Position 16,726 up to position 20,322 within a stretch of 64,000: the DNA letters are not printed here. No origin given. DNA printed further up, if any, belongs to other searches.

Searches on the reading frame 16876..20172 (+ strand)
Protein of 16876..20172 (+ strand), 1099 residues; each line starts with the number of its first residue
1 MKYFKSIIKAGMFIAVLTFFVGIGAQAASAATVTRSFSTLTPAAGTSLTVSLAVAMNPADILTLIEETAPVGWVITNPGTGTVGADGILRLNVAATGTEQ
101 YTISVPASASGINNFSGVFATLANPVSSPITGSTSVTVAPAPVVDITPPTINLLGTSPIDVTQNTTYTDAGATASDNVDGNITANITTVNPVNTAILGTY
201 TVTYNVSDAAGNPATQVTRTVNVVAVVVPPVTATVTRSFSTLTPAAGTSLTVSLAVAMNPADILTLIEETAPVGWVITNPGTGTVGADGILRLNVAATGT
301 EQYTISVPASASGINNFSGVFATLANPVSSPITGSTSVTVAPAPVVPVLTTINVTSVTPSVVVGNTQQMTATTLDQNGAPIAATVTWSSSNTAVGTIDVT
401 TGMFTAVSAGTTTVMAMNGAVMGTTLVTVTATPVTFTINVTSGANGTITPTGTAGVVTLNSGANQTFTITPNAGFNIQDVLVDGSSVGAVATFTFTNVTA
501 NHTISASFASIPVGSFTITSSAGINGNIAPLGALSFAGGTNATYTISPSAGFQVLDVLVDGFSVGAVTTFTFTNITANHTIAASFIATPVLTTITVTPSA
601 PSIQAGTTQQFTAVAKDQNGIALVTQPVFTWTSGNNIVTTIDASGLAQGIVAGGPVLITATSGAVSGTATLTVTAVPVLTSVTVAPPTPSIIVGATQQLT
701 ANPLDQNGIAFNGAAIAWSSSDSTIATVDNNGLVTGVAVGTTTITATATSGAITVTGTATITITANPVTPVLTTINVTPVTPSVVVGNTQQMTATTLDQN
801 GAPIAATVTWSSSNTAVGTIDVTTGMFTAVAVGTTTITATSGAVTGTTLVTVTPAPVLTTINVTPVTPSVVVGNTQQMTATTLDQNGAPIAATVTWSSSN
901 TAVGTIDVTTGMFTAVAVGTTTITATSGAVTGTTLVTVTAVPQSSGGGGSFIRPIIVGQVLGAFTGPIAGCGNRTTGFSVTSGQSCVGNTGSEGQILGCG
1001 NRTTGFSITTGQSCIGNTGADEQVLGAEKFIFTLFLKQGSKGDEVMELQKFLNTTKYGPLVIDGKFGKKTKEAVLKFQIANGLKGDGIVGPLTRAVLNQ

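Call 4: search_protein_families(library=pfam, proteins=[window:16876-20172:+], max_evalue=1)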
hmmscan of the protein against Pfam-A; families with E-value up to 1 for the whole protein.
window:16876-20172:+ (1099 aa): 10 families
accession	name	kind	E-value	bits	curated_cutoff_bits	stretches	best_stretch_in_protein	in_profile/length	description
PF02368.24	Big_2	-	6.5e-49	164.2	22.8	5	680-758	3-78/79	Bacterial Ig-like domain (group 2)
PF16403.11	Bact_surface_Ig-like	-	2.2e-17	63.3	27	1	151-223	1-71/71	Bacterial surface protein, Ig-like domain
PF01471.23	PG_binding_1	-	1.4e-14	54.5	23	1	1042-1097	2-57/57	Putative peptidoglycan binding domain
PF25354.1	Ig_NUP210_16th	-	2.5e-11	43.3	27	3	360-415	9-60/72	NUP210-like, Ig-like domain 16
PF22359.2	Big-like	-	0.013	16.1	27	1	725-747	12-34/48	Bacterial Ig-like domain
PF18981.6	InlK_D3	-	0.015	15.8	25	1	161-223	17-75/75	Internalin K domain (D3/D4)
PF00370.27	FGGY_N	-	0.015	15.4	28.8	0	777-816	65-104/245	FGGY family of carbohydrate kinases, N-terminal domain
PF09374.15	PG_binding_3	-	0.027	15.1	24.6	0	1048-1074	6-31/76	Predicted Peptidoglycan domain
PF04234.18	CopC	-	0.042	15.3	23.3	1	136-215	7-85/92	CopC domain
PF22963.3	Ig_NUP210_3rd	-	0.39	11.4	27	0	388-419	54-85/105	NUP210 Ig-like domain 3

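Call 5: search_protein_families(library=ncbifam, proteins=[window:16876-20172:+], max_evalue=1)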
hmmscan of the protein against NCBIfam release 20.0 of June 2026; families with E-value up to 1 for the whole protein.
window:16876-20172:+ (1099 aa): 6 families
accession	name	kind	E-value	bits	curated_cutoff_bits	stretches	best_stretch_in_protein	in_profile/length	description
TIGR02869.1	spore_SleB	equivalog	6e-12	45.9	236.5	1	1035-1097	6-68/201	spore cortex-lytic enzyme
NF052336.1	PdgHdaseHSB100310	equivalog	9.2e-07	28.5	500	1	1037-1094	186-243/316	peptidoglycan hydrolase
NF052335.1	PdgHdaseHSB129560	equivalog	9.5e-07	28.4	500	1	1037-1094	201-258/330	peptidoglycan hydrolase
NF052377.1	lmo1851_S41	exception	5.9e-05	21.9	725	1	1036-1091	384-439/468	lmo1851 family serine protease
TIGR03979.1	His_Ser_Rich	equivalog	0.00012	22.1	121.65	1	1041-1091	130-180/190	His-Xaa-Ser repeat protein HxsA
NF033932.1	LapB_rpt_80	domain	0.00079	19.7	45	1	198-239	1-42/83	LapB repeat-containing protein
